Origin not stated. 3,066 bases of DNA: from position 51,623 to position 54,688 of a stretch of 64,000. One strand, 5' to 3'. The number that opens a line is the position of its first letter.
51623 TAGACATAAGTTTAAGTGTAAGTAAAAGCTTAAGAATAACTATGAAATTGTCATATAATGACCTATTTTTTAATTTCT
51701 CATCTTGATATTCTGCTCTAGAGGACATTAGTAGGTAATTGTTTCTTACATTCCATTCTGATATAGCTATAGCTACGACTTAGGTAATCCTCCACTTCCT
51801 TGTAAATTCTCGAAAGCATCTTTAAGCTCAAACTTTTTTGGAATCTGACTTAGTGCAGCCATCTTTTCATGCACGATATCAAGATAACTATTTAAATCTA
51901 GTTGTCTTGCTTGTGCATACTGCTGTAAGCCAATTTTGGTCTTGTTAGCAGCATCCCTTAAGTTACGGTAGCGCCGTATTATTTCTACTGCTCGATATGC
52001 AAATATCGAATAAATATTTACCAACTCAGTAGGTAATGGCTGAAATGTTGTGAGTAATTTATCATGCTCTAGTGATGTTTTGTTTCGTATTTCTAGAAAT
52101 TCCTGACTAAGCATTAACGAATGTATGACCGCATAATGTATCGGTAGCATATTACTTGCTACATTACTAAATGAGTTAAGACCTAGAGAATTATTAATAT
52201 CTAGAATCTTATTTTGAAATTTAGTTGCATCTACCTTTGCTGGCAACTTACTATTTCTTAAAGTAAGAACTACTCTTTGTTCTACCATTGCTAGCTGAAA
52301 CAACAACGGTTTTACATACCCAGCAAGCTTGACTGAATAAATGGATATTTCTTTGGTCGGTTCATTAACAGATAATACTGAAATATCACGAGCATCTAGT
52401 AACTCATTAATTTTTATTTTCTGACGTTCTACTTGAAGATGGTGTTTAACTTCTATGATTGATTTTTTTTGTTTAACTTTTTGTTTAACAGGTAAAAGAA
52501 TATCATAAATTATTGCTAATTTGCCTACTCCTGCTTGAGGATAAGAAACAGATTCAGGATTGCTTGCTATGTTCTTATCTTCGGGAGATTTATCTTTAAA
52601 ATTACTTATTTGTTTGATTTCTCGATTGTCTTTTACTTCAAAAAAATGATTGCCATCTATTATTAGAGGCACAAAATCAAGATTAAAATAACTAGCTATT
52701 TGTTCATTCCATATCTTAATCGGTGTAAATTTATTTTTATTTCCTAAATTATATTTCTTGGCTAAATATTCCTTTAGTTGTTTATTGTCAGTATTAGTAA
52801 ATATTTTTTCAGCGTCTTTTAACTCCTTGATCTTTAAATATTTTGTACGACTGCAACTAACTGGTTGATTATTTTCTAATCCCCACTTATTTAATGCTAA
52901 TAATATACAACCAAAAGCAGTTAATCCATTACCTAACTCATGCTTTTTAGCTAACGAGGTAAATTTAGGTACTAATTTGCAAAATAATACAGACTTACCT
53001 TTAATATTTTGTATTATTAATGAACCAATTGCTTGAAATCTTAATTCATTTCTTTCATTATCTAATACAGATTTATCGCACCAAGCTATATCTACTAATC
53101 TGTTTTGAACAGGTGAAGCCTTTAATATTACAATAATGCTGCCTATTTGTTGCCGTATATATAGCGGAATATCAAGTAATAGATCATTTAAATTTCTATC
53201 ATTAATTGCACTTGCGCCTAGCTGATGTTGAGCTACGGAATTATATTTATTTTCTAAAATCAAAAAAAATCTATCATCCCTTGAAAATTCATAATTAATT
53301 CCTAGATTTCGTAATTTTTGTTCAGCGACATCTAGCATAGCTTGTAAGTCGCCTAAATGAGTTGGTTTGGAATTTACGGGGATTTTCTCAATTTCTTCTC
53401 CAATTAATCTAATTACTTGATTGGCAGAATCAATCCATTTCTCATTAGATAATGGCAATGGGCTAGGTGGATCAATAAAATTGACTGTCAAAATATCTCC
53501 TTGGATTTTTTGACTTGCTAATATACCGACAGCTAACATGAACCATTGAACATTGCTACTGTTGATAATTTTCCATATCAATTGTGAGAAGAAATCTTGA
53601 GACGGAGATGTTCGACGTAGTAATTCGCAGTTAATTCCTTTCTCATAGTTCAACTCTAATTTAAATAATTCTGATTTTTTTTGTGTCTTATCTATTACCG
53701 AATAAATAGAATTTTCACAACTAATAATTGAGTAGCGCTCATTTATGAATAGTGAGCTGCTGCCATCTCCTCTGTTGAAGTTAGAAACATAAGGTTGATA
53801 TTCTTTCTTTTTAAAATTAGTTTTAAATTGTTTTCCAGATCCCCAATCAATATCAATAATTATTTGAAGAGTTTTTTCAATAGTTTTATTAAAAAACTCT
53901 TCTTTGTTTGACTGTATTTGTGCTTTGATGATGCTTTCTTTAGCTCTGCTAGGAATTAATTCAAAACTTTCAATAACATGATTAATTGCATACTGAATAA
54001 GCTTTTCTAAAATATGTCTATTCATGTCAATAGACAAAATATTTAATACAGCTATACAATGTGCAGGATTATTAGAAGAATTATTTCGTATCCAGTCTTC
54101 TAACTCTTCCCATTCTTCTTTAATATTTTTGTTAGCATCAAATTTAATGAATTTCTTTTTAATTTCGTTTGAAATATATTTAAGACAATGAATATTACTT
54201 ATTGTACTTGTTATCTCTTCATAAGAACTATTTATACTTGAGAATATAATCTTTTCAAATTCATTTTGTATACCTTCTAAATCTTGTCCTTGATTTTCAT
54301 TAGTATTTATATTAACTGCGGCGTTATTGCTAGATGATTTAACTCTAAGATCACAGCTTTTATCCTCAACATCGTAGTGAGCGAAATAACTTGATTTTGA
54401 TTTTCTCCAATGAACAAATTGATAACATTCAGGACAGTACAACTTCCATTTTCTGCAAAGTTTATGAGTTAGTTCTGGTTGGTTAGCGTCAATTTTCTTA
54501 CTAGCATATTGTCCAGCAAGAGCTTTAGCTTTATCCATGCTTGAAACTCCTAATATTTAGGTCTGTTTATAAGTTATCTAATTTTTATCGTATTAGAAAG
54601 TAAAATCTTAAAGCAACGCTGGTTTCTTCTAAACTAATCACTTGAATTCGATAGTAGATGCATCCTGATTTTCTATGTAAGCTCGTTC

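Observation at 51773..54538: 921-aa Cys-cluster protein as sole large cargo of the island: candidate single-gene defence or novel function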

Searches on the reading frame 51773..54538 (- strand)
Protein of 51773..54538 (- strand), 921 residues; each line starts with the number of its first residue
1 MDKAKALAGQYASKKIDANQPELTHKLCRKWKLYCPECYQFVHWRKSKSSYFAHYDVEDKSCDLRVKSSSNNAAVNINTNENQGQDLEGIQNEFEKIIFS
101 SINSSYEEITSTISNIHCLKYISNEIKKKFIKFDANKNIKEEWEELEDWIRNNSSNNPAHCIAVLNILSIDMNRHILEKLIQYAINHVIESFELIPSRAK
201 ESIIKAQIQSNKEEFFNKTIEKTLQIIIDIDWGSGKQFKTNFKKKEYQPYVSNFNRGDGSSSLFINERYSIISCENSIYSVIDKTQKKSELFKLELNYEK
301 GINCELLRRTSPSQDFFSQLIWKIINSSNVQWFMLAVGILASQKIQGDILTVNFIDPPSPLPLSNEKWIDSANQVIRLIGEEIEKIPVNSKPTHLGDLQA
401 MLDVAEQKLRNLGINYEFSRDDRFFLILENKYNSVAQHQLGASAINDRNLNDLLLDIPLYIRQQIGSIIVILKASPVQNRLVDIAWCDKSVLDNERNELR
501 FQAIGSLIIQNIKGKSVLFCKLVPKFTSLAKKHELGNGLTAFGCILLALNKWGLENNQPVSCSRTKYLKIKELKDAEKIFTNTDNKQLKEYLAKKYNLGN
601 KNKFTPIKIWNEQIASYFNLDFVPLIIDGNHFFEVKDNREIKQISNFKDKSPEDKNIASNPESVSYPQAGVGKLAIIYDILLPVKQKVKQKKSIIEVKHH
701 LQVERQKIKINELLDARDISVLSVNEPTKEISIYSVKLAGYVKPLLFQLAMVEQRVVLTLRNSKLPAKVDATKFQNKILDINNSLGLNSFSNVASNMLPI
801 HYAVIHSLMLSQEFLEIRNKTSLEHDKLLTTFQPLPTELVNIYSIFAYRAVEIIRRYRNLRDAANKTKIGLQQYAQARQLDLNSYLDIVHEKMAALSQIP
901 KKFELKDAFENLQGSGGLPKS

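Call 4: search_protein_families(library=pfam, proteins=[window:51773-54538:-], max_evalue=1)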
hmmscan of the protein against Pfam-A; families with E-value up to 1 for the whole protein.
window:51773-54538:- (921 aa): 4 families
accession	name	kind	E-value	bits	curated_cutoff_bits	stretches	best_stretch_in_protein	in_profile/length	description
PF04510.18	DUF577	-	0.01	16.2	32.1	1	131-190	32-91/173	Family of unknown function (DUF577)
PF25164.1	CoiA_N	-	0.03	14.3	26.3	1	26-57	11-44/50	Competence protein CoiA, N-terminal domain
PF25169.1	DUF7830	-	0.1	12.9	27.5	1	29-65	31-68/72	Domain of unknown function (DUF7830)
PF24638.1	KH_DEAH11_1st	-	0.15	12.7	27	1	270-309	1-37/65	DEAH11 eukaryotic type KH-domain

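Call 5: search_protein_families(library=padloc, proteins=[window:51773-54538:-], max_evalue=1)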
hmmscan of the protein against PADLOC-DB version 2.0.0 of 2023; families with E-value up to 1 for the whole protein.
window:51773-54538:- (921 aa): 0 families

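Call 6: search_protein_families(library=ncbifam, proteins=[window:51773-54538:-], max_evalue=1)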
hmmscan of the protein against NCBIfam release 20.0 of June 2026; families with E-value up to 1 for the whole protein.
window:51773-54538:- (921 aa): 1 family
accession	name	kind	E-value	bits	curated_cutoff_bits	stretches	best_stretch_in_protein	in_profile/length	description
NF007053.0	PRK09505.1-3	equivalog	0.076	11.1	1269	1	97-140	538-581/687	alpha-amylase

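Call 7: search_protein_families(library=phrogs, proteins=[window:51773-54538:-], max_evalue=1)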
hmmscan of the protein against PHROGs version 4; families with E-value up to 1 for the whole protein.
window:51773-54538:- (921 aa): 2 families
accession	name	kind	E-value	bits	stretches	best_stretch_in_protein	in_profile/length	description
phrog_3624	-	unknown function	0.11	13.4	0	243-289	4-50/55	-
phrog_11947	-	unknown function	0.44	11.7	1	117-157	49-91/100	-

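Call 8: find_homologous_proteins(query=window:51773-54538:-, max_evalue=0.001)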
Query window:51773-54538:- (921 aa): 3 proteins with E <= 0.001 among 8000 candidates.
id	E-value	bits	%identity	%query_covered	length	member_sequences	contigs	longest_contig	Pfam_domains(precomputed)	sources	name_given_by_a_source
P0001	0.0e+0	2047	100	100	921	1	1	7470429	-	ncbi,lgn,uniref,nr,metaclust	ncbi:hypothetical protein [Allocoleopsis franciscana]|uniref:Uncharacterized protein n=1 Tax=Allocol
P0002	3.1e-230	785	60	73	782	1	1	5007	PF25164.2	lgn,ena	-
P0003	4.0e-165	570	71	29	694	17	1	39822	-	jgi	jgi:dephospho-CoA kinase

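Call 17: find_encoding_contigs(protein=P0002, flank=10000)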
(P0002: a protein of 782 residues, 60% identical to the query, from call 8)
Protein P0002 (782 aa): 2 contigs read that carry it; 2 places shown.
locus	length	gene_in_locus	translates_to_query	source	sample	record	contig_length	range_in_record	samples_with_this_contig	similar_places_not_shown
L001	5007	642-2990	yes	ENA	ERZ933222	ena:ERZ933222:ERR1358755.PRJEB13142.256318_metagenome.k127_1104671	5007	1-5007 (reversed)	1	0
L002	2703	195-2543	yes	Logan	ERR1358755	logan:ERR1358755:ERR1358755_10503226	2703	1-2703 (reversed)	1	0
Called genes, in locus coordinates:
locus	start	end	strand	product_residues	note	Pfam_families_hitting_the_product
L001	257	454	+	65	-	-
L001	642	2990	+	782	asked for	PF25164:CoiA_N (faint)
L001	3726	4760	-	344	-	-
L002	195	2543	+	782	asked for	PF25164:CoiA_N (faint)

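Call 18: find_encoding_contigs(protein=P0003, flank=10000)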
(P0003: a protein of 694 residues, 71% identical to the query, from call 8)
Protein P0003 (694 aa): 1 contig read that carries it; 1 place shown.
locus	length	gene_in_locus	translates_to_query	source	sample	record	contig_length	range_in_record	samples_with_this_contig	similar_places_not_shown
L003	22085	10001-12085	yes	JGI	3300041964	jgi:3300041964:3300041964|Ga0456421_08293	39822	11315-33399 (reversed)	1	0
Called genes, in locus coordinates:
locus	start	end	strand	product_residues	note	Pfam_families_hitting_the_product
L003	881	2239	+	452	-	PF00239:Resolvase, PF07508:Recombinase (weak), PF13408:Zn_ribbon_recom (weak)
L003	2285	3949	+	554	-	-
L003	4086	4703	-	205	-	-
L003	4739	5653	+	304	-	PF02899:Phage_int_SAM_1, PF13495:Phage_int_SAM_4, PF00589:Phage_integrase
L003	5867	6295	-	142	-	PF13361:UvrD_C, PF13538:UvrD_C_2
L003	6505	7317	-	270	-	PF00580:UvrD-helicase (weak), PF13245:AAA_19, PF13604:AAA_30 (faint)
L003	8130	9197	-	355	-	PF13565:HTH_32, PF13592:HTH_33, PF13358:DDE_3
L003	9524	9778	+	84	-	-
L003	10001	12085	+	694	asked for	-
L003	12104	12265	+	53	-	-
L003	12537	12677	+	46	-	-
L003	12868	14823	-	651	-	PF00395:SLH (weak), PF04966:OprB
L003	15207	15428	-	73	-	-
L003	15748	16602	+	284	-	PF01297:ZnuA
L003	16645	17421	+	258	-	PF00005:ABC_tran, PF02463:SMC_N (faint), PF13304:AAA_21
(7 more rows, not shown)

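Call 26: search_solved_structures(query=window:51773-54538:-, max_evalue=10)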
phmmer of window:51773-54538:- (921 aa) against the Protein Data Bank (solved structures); distinct sequences matched with E-value up to 10: 8.
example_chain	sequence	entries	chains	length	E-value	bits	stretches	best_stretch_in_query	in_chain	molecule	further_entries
5z9w_A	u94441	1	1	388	0.39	12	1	850-892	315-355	Ebolavirus nucleoprotein (residues 19-406)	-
6c54_A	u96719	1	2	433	0.5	11.7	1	850-892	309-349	Nucleoprotein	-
4ypi_C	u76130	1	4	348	0.53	11.6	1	850-883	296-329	Nucleoprotein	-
6nut_A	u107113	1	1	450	0.54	11.5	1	850-892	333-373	Nucleoprotein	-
6ehl_A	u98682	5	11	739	1.3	10.3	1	850-888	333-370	Nucleoprotein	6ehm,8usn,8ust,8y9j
4c2u_A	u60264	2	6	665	1.4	10.2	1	684-782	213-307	DNA HELICASE II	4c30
4c2t_A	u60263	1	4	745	1.6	10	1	684-782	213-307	DNA HELICASE II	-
4zta_A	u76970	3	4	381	1.8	9.8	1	850-881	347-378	Polymerase cofactor VP35,Nucleoprotein | Polymerase cofactor VP35,Nucleoprotein fusion protein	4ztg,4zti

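Call 27: search_dna_similar(query=window:51773-54538:-, collection=plasmids, mode=protein, max_evalue=0.01)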
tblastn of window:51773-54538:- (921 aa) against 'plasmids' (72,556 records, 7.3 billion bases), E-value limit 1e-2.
No match.

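Call 28: search_dna_similar(query=window:51773-54538:-, collection=phages, mode=protein, max_evalue=0.01)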
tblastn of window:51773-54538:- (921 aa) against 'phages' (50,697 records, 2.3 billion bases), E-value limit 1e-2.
No match.

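Call 29: search_protein_representatives(protein=window:51773-54538:-)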
Query: 921 residues. Proteins with E-value up to 0.001 (for the whole library): 26; up to 1e-10: 16; up to 1e-30: 6. The best 26 are listed.
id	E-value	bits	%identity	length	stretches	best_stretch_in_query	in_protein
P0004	5.5e-173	593.8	72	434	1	1-422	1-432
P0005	1.3e-160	552.9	77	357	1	1-345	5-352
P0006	3.6e-90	319.8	62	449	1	671-920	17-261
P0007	5.6e-73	263.0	56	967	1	433-664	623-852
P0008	2.0e-61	224.7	50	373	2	805-911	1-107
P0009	1.2e-37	146.1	66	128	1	296-422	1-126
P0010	1.1e-30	123.0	39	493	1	5-254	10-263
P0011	7.8e-29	116.9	33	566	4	394-575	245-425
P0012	1.3e-28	116.2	57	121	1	2-112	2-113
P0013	1.2e-22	96.5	72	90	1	172-247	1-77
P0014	2.2e-20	89.0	51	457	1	1-106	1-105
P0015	7.1e-19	84.0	46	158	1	1-108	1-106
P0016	8.0e-17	77.2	35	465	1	1-220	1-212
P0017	1.2e-14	70.0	43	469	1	1-107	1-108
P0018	1.8e-13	66.1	41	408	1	3-116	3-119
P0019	2.9e-11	58.8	38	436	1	1-127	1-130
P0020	9.3e-10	53.8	31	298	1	9-191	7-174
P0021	1.2e-09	53.4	31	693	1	3-191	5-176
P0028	4.5e-06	41.6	31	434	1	12-185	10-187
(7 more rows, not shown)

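Call 32: search_protein_families(library=pfam, alignment_id=A1, max_evalue=0.1)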
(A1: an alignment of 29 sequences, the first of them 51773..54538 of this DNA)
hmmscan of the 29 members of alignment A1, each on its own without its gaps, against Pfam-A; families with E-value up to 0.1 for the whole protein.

A. member 1, window:51773-54538:- (921 aa): 2 families
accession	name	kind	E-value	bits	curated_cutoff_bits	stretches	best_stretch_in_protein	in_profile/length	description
PF04510.18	DUF577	-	0.01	16.2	32.1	1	131-190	32-91/173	Family of unknown function (DUF577)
PF25164.1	CoiA_N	-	0.03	14.3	26.3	1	26-57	11-44/50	Competence protein CoiA, N-terminal domain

B. families by the number of members that match (of 29 scanned): 13 families
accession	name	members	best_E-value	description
PF25164.1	CoiA_N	17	1.9e-09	Competence protein CoiA, N-terminal domain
PF25169.1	DUF7830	15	5e-07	Domain of unknown function (DUF7830)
PF04510.18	DUF577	2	0.00012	Family of unknown function (DUF577)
PF25403.1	zf-C2H2_ZFAND2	2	0.052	ZFAND2A/B-like C2H2 zinc finger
PF18703.7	MALT1_Ig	1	0.0057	MALT1 Ig-like domain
PF09419.16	PGP_phosphatase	1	0.0091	Mitochondrial PGP phosphatase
PF19322.4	RKP_N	1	0.01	E3 ubiquitin-protein ligase RKP N-terminus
PF10045.14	DUF2280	1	0.017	Uncharacterized conserved protein (DUF2280)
PF24638.1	KH_DEAH11_1st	1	0.031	DEAH11 eukaryotic type KH-domain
PF14205.11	Cys_rich_KTR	1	0.044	Cysteine-rich KTR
PF09551.15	Spore_II_R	1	0.061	Stage II sporulation protein R (spore_II_R)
PF01396.24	Zn_ribbon_Top1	1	0.077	Topoisomerase DNA binding C4 zinc finger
PF25288.1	PIEZO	1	0.095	Piezo-type mechanosensitive ion channel homolog domain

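Call 33: search_protein_families(library=padloc, alignment_id=A1, max_evalue=0.1)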
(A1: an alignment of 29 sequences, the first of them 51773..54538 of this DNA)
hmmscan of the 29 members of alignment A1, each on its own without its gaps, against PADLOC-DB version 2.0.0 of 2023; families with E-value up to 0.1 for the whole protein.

A. member 1, window:51773-54538:- (921 aa): 0 families

B. families by the number of members that match (of 29 scanned): 5 families
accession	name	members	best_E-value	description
PDLC00005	DruB1|DruB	13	2.9e-06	Unknown function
PDLC02725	PbeC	1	0.00025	PbeC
PDLC02611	DrmC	1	0.00036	DrmC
PDLC00178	HamB1|HamB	1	0.0077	DEAD-box helicase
PDLC02326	AbiEii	1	0.024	AbiEii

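Call 34: search_protein_families(library=padloc, proteins=[P0003, P0010, P0014, P0016, P0017, P0018, P0019, P0020, P0021, P0028], max_evalue=0.1)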
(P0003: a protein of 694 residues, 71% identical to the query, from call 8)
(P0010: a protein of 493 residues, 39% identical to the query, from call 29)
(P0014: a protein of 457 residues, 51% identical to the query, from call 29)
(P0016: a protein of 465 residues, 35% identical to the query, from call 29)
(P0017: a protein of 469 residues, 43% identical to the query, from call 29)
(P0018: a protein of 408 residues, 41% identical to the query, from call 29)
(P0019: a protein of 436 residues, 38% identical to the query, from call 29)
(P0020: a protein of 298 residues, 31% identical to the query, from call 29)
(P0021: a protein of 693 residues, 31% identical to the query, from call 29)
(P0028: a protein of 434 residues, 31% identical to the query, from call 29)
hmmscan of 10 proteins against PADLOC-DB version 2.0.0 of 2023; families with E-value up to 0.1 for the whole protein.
P0003 (694 aa): 0 families

P0010 (493 aa): 1 family
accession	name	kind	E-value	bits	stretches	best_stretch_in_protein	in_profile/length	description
PDLC00005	DruB1|DruB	-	0.0049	13.6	1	35-94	21-82/552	Unknown function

P0014 (457 aa): 1 family
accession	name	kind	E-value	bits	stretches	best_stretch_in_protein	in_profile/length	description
PDLC00005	DruB1|DruB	-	4.4e-05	20.4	1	19-58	10-49/552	Unknown function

P0016 (465 aa): 1 family
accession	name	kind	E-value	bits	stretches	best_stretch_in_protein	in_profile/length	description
PDLC00005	DruB1|DruB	-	0.0076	13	1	30-89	23-84/552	Unknown function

P0017 (469 aa): 1 family
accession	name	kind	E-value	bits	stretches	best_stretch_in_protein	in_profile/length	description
PDLC00005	DruB1|DruB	-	0.00095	15.9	1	34-70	25-62/552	Unknown function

P0018 (408 aa): 1 family
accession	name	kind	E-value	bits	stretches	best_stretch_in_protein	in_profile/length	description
PDLC00178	HamB1|HamB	-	0.0077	12.2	1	157-228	733-803/830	DEAD-box helicase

P0019 (436 aa): 0 families

P0020 (298 aa): 0 families

P0021 (693 aa): 0 families

P0028 (434 aa): 1 family
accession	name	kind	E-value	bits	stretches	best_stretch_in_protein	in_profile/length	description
PDLC00005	DruB1|DruB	-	2.1e-05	21.4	1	1-67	1-60/552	Unknown function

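Call 35: search_protein_families(library=pfam, proteins=[P0003, P0010, P0014, P0016, P0017, P0018, P0019, P0020, P0021, P0028], max_evalue=0.1)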
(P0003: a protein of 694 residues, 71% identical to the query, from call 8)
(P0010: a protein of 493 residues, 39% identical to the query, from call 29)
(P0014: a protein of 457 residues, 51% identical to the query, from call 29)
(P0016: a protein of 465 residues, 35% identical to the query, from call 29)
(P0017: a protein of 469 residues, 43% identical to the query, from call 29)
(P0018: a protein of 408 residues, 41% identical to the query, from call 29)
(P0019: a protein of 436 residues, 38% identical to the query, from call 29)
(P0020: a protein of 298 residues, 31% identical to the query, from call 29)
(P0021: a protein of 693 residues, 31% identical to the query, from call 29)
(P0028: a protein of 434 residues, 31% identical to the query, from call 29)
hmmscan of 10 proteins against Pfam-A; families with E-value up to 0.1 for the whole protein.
P0003 (694 aa): 1 family
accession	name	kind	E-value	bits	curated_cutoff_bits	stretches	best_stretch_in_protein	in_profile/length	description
PF25164.1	CoiA_N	-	0.052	13.5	26.3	0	33-63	14-43/50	Competence protein CoiA, N-terminal domain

P0010 (493 aa): 2 families
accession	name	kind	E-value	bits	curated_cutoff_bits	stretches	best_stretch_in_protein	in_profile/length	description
PF25164.1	CoiA_N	-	1.3e-05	25.1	26.3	1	34-70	14-48/50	Competence protein CoiA, N-terminal domain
PF25169.1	DUF7830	-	0.00047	20.4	27.5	1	34-75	31-71/72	Domain of unknown function (DUF7830)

P0014 (457 aa): 2 families
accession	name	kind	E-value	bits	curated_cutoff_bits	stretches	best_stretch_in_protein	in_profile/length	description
PF25164.1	CoiA_N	-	7.8e-07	29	26.3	1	30-58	15-43/50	Competence protein CoiA, N-terminal domain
PF25169.1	DUF7830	-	1.3e-06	28.6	27.5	1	29-67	31-68/72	Domain of unknown function (DUF7830)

P0016 (465 aa): 2 families
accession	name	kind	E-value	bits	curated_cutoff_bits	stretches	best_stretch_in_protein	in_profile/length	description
PF25164.1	CoiA_N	-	3.3e-05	23.7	26.3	1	32-62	19-47/50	Competence protein CoiA, N-terminal domain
PF25169.1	DUF7830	-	0.015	15.6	27.5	1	30-62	34-65/72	Domain of unknown function (DUF7830)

P0017 (469 aa): 3 families
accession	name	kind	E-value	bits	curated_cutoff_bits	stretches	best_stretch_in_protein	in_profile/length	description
PF25164.1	CoiA_N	-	1.5e-06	28.1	26.3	1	34-58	19-43/50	Competence protein CoiA, N-terminal domain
PF25169.1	DUF7830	-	0.00019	21.6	27.5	1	32-65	34-66/72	Domain of unknown function (DUF7830)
PF25403.1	zf-C2H2_ZFAND2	-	0.067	13.7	27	0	33-46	3-16/40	ZFAND2A/B-like C2H2 zinc finger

P0018 (408 aa): 2 families
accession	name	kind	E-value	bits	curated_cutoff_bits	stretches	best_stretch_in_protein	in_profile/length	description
PF25169.1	DUF7830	-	0.052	13.9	27.5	1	31-67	33-65/72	Domain of unknown function (DUF7830)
PF25288.1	PIEZO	-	0.095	13.3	29.6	0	354-397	56-100/130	Piezo-type mechanosensitive ion channel homolog domain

P0019 (436 aa): 1 family
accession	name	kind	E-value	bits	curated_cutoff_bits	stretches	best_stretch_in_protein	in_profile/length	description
PF25169.1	DUF7830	-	0.0015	18.8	27.5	1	30-72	32-70/72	Domain of unknown function (DUF7830)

P0020 (298 aa): 2 families
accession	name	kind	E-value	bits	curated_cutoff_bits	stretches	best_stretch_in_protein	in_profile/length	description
PF25164.1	CoiA_N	-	0.0016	18.4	26.3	1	32-65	19-48/50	Competence protein CoiA, N-terminal domain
PF09551.15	Spore_II_R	-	0.061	14.2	25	0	166-218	7-60/128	Stage II sporulation protein R (spore_II_R)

P0021 (693 aa): 0 families

P0028 (434 aa): 2 families
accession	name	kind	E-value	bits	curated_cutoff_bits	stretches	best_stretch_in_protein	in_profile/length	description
PF25164.1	CoiA_N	-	7.2e-09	35.5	26.3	1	23-57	11-44/50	Competence protein CoiA, N-terminal domain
PF25169.1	DUF7830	-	0.0012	19.1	27.5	1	24-65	28-67/72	Domain of unknown function (DUF7830)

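Call 43: find_encoding_contigs(protein=P0007, flank=10000, max_places=3)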
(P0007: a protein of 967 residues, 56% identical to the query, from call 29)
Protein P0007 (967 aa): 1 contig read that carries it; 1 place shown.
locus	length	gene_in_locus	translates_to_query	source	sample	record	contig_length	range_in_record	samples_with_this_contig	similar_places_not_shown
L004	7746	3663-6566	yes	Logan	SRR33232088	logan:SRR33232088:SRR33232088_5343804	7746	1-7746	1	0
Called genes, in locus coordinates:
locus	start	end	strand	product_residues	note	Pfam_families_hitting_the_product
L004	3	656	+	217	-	?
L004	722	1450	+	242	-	-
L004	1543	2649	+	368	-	-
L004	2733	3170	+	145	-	-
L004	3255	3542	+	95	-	-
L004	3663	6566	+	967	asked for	-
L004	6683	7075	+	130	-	-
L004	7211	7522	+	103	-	-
